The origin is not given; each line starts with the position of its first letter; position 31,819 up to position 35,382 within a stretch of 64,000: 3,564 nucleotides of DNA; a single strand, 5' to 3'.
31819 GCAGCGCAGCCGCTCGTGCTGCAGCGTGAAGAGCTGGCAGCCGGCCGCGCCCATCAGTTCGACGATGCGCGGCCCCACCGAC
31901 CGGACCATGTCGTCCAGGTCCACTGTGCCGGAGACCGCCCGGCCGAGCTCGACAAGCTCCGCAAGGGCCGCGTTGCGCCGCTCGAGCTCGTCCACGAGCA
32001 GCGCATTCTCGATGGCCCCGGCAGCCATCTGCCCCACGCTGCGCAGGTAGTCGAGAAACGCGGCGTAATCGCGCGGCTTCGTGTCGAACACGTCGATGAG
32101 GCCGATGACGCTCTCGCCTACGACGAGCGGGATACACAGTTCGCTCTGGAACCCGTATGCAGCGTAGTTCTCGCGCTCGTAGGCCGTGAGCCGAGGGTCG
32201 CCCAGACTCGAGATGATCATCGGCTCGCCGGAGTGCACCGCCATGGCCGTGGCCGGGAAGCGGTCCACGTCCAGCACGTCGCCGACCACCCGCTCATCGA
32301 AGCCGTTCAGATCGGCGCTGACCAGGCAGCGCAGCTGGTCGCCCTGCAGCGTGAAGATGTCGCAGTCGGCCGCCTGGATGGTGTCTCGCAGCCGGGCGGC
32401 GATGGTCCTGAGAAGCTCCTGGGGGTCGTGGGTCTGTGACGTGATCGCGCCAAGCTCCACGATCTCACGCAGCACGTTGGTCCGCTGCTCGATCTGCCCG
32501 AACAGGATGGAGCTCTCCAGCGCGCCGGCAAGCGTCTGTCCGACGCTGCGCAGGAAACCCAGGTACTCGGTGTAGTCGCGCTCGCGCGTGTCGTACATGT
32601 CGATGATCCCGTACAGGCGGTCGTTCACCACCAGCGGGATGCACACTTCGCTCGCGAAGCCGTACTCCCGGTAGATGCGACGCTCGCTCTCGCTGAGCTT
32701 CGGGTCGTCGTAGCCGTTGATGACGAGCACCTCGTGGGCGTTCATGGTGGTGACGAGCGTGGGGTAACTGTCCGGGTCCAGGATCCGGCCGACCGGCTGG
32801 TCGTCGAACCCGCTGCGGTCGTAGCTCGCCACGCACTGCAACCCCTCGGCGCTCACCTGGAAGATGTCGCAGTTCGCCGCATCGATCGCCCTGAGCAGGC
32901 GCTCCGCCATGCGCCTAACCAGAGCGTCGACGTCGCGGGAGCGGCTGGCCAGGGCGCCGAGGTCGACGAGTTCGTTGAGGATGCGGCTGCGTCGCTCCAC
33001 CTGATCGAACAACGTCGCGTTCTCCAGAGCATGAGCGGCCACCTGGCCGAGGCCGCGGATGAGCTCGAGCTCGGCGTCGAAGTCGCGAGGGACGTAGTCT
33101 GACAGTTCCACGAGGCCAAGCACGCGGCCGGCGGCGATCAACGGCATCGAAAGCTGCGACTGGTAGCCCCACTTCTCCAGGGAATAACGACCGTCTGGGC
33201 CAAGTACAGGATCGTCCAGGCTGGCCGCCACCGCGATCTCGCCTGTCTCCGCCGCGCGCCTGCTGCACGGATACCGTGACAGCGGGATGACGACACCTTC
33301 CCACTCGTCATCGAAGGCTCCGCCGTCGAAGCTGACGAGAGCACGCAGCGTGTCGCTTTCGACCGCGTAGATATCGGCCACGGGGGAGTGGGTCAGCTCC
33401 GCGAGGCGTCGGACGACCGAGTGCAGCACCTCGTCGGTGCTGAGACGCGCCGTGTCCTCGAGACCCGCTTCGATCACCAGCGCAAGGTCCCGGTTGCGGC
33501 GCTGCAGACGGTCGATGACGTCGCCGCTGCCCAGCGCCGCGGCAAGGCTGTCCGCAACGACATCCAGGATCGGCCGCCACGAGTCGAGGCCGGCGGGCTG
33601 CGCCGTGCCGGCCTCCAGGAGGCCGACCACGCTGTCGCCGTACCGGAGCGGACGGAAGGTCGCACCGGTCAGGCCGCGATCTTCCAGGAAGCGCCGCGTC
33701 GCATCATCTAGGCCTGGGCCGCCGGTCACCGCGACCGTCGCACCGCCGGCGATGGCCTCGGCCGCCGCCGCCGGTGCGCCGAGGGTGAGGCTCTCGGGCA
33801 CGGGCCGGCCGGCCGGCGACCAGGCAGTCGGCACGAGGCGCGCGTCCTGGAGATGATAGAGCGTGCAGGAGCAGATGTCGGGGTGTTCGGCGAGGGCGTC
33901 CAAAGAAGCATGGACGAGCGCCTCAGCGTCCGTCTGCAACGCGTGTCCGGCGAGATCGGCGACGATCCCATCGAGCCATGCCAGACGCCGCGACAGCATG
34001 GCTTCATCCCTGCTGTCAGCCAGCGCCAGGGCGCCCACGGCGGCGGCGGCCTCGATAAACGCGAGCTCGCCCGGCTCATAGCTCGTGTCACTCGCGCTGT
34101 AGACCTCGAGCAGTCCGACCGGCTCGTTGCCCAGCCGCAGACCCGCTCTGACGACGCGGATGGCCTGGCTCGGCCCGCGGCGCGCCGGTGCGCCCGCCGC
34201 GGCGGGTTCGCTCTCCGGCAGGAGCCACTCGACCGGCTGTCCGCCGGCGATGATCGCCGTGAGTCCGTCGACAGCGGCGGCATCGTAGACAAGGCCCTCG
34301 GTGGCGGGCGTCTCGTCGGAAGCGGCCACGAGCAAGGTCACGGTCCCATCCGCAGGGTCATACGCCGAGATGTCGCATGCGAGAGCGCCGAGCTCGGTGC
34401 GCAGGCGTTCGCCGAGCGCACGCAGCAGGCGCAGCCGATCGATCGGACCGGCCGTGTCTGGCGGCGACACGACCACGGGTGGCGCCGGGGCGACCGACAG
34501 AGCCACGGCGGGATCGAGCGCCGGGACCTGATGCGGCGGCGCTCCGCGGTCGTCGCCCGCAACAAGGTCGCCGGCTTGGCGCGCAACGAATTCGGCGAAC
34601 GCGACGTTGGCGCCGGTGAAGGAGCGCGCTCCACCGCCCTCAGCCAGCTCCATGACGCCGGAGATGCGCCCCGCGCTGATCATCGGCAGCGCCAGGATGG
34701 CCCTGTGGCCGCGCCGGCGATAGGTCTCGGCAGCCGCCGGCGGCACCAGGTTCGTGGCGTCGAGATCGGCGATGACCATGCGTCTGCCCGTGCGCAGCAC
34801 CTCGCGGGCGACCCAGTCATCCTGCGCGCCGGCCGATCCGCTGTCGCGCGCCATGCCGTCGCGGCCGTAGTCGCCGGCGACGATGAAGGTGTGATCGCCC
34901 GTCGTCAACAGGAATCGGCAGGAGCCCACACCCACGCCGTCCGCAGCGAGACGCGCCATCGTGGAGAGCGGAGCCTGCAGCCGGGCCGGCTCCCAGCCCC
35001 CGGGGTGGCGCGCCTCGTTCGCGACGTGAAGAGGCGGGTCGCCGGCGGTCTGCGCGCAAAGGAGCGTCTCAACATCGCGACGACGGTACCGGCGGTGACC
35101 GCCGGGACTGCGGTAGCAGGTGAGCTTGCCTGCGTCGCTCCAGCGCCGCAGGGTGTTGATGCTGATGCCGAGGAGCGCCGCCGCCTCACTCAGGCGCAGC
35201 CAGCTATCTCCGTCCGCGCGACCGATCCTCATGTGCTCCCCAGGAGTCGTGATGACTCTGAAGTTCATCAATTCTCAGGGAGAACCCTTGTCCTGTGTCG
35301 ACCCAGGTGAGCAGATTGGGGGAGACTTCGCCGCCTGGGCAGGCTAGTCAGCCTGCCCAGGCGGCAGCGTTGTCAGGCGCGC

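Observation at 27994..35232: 2412-aa MerR-HTH / 10xGAF / HD-GYP / GGDEF megaprotein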

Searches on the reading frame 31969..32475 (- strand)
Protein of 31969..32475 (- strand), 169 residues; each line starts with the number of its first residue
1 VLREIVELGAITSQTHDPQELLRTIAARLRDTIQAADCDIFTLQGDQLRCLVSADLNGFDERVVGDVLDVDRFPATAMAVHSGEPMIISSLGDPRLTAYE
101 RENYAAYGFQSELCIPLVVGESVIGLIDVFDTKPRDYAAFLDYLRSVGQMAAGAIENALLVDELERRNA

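Call 69: search_protein_families(library=pfam, proteins=[window:31969-32475:-], max_evalue=0.01)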
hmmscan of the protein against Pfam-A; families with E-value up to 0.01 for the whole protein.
window:31969-32475:- (169 aa): 3 families
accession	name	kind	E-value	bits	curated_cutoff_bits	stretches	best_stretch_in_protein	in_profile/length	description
PF01590.32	GAF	-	1.9e-14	54.8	22.4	1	17-159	1-133/133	GAF domain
PF13185.12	GAF_2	-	1.1e-12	48.8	28.6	1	15-156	1-136/136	GAF domain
PF13492.12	GAF_3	-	2.7e-07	31.5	27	1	17-157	1-129/129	GAF domain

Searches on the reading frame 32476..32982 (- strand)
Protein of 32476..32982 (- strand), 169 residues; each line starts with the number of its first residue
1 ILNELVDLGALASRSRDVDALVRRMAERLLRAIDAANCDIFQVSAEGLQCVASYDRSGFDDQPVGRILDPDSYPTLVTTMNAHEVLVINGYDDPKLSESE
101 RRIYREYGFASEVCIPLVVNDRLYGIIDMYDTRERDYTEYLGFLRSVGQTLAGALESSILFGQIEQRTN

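Call 69: search_protein_families(library=pfam, proteins=[window:32476-32982:-], max_evalue=0.01)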
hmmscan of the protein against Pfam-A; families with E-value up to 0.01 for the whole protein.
window:32476-32982:- (169 aa): 3 families
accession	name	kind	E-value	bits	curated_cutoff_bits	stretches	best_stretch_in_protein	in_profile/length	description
PF01590.32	GAF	-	5.8e-12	46.7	22.4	1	17-155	1-133/133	GAF domain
PF13185.12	GAF_2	-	4.2e-10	40.4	28.6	1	15-156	1-136/136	GAF domain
PF13492.12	GAF_3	-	2.5e-05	25.1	27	1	18-156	2-128/129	GAF domain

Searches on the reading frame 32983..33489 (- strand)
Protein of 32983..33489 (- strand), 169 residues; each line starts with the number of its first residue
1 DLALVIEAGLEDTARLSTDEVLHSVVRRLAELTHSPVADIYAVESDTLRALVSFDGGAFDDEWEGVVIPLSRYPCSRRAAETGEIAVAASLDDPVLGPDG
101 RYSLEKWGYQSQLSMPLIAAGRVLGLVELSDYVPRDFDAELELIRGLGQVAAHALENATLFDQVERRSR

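Call 69: search_protein_families(library=pfam, proteins=[window:32983-33489:-], max_evalue=0.01)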
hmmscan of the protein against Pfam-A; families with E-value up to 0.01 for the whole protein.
window:32983-33489:- (169 aa): 3 families
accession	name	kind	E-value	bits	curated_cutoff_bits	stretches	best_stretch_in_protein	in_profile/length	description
PF13185.12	GAF_2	-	1.4e-10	41.9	28.6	1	17-156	3-136/136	GAF domain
PF01590.32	GAF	-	2.1e-10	41.7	22.4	1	18-155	2-133/133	GAF domain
PF13492.12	GAF_3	-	6.7e-07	30.2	27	1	18-157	2-129/129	GAF domain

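Call 87: search_solved_structures(query=A5, max_evalue=0.01, show_alignments=1)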
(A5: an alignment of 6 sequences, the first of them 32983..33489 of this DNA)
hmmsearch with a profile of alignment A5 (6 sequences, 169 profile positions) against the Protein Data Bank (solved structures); distinct sequences matched with E-value up to 0.01: 28.
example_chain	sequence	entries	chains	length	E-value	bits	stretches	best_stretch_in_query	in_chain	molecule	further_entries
3p01_A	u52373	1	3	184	1.1e-07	35.3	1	2-158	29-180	Two-component response regulator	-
8w26_A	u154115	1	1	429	2.1e-07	34.4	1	104-168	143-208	histidine kinase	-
3e0y_A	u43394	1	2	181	3.1e-07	33.8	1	5-155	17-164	Conserved domain protein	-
3ci6_A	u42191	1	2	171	5.6e-07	33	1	10-165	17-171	Phosphoenolpyruvate-protein phosphotransferase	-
3oov_A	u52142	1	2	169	1.3e-06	31.8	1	9-162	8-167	Methyl-accepting chemotaxis protein, putative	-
2zmf_A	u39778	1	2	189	1.9e-06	31.2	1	76-166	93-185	cAMP and cAMP-inhibited cGMP 3',5'-cyclic phosphodiesterase 10A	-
2lb5_A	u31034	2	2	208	5.9e-06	29.6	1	104-160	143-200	Sensor histidine kinase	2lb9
3lfv_A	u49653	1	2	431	6.4e-06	29.5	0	9-133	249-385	cGMP-specific 3',5'-cyclic phosphodiesterase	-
3mf0_A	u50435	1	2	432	6.5e-06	29.5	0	9-133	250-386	cGMP-specific 3',5'-cyclic phosphodiesterase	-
3o5y_A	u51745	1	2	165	1.1e-05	28.7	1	14-167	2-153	Sensor protein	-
4mcw_A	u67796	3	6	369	1.5e-05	28.3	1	2-167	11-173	Metal dependent phosphohydrolase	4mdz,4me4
6oap_A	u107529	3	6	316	3.3e-05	27.2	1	7-163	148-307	Dual sensor histidine kinase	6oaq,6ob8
9lss_A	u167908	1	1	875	6.4e-05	26.3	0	9-133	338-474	cGMP-specific 3',5'-cyclic phosphodiesterase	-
3bjc_A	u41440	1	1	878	6.5e-05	26.2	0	9-133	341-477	cGMP-specific 3',5'-cyclic phosphodiesterase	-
3eea_A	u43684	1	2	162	7.1e-05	26.1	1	5-162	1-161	GAF domain/HD domain protein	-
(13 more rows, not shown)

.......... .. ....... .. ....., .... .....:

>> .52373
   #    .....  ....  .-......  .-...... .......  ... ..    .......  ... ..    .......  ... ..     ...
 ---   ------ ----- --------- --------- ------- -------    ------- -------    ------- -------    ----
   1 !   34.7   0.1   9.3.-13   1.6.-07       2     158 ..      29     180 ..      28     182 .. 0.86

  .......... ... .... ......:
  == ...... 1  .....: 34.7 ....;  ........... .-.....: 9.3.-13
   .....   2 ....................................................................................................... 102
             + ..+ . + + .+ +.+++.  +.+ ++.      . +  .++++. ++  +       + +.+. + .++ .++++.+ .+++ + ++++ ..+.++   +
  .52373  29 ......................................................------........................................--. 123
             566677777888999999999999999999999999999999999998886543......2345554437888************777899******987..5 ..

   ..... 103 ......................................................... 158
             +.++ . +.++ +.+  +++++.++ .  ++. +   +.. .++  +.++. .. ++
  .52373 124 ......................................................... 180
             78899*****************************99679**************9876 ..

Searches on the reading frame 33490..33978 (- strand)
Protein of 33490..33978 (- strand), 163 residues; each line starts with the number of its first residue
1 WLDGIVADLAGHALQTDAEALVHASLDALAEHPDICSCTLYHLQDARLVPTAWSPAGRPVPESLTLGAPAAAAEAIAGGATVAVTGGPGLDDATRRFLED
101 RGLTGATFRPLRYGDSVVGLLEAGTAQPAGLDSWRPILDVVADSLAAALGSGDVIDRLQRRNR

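Call 69: search_protein_families(library=pfam, proteins=[window:33490-33978:-], max_evalue=0.01)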
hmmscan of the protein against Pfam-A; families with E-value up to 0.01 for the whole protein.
window:33490-33978:- (163 aa): 2 families
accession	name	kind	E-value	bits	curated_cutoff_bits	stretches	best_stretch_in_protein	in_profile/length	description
PF13492.12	GAF_3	-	0.00013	22.9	27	1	19-147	3-125/129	GAF domain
PF13185.12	GAF_2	-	0.00036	21.2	28.6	1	16-149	2-135/136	GAF domain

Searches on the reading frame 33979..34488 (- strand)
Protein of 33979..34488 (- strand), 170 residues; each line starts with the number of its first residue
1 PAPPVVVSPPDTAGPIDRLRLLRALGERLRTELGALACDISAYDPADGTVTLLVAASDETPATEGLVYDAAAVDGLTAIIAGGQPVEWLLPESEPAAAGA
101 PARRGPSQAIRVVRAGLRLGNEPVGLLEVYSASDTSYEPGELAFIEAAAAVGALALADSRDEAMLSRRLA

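Call 69: search_protein_families(library=pfam, proteins=[window:33979-34488:-], max_evalue=0.01)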
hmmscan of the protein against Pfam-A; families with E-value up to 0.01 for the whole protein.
window:33979-34488:- (170 aa): 2 families
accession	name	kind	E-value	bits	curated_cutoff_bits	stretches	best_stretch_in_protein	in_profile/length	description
PF13185.12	GAF_2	-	7.8e-05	23.3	28.6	1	21-156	7-135/136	GAF domain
PF13492.12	GAF_3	-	0.0017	19.2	27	1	65-156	48-127/129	GAF domain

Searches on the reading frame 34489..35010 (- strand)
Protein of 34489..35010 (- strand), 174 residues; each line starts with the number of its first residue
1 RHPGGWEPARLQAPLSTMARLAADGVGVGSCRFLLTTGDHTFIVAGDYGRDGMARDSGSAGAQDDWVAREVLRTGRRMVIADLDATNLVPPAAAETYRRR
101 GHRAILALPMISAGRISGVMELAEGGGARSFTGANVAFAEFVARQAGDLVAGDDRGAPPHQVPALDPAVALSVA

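Call 69: search_protein_families(library=pfam, proteins=[window:34489-35010:-], max_evalue=0.01)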
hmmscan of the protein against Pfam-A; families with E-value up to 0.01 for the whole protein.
window:34489-35010:- (174 aa): 3 families
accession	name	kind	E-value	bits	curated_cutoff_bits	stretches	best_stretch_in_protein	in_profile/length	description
PF13185.12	GAF_2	-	3.6e-10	40.6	28.6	1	20-149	13-134/136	GAF domain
PF01590.32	GAF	-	7.3e-10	39.9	22.4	1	12-147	3-130/133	GAF domain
PF13492.12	GAF_3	-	0.0036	18.1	27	1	33-147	24-124/129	GAF domain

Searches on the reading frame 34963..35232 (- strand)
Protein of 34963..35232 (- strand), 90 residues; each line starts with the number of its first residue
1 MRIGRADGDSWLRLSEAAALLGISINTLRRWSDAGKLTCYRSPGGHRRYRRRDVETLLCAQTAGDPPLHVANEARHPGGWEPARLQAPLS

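Call 21: search_solved_structures(query=window:34963-35232:-, max_evalue=1, show_alignments=3)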
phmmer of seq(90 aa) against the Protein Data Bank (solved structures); distinct sequences matched with E-value up to 1: 13.
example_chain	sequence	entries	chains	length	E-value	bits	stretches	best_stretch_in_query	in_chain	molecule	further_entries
6ama_A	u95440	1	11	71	2.2e-09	40.7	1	6-59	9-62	Putative DNA-binding protein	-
6amk_A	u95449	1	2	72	9.6e-09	38.6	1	12-59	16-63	Putative DNA-binding protein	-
8jbs_A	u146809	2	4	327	5.5e-08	36.2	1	15-65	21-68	Putative cobalamin binding protein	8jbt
3whp_A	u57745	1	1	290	0.00045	23.7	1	13-58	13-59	Probable transcriptional regulator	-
5c8d_A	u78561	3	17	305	0.00062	23.2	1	13-58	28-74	Light-dependent transcriptional regulator CarH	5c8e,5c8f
2vz4_A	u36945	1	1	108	0.0017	21.8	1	15-57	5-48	HTH-TYPE TRANSCRIPTIONAL ACTIVATOR TIPA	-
2zhg_A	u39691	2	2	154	0.047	17.2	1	14-66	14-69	Redox-sensitive transcriptional activator soxR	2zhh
5i41_B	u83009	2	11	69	0.055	17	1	14-59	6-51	Chromosome-anchoring protein RacA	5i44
4j2n_A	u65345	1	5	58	0.21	15.1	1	14-58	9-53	Gp37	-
7tec_A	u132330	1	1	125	0.42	14.1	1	20-63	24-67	HTH-type transcriptional regulator GlnR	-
3qao_A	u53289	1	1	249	0.52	13.8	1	12-57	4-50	MerR-like transcriptional regulator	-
5e01_A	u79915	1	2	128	0.86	13.1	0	15-62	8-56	Uncharacterized HTH-type transcriptional regulator HI_0186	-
5d90_B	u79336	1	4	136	0.99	12.9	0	15-62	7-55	MerR family regulator protein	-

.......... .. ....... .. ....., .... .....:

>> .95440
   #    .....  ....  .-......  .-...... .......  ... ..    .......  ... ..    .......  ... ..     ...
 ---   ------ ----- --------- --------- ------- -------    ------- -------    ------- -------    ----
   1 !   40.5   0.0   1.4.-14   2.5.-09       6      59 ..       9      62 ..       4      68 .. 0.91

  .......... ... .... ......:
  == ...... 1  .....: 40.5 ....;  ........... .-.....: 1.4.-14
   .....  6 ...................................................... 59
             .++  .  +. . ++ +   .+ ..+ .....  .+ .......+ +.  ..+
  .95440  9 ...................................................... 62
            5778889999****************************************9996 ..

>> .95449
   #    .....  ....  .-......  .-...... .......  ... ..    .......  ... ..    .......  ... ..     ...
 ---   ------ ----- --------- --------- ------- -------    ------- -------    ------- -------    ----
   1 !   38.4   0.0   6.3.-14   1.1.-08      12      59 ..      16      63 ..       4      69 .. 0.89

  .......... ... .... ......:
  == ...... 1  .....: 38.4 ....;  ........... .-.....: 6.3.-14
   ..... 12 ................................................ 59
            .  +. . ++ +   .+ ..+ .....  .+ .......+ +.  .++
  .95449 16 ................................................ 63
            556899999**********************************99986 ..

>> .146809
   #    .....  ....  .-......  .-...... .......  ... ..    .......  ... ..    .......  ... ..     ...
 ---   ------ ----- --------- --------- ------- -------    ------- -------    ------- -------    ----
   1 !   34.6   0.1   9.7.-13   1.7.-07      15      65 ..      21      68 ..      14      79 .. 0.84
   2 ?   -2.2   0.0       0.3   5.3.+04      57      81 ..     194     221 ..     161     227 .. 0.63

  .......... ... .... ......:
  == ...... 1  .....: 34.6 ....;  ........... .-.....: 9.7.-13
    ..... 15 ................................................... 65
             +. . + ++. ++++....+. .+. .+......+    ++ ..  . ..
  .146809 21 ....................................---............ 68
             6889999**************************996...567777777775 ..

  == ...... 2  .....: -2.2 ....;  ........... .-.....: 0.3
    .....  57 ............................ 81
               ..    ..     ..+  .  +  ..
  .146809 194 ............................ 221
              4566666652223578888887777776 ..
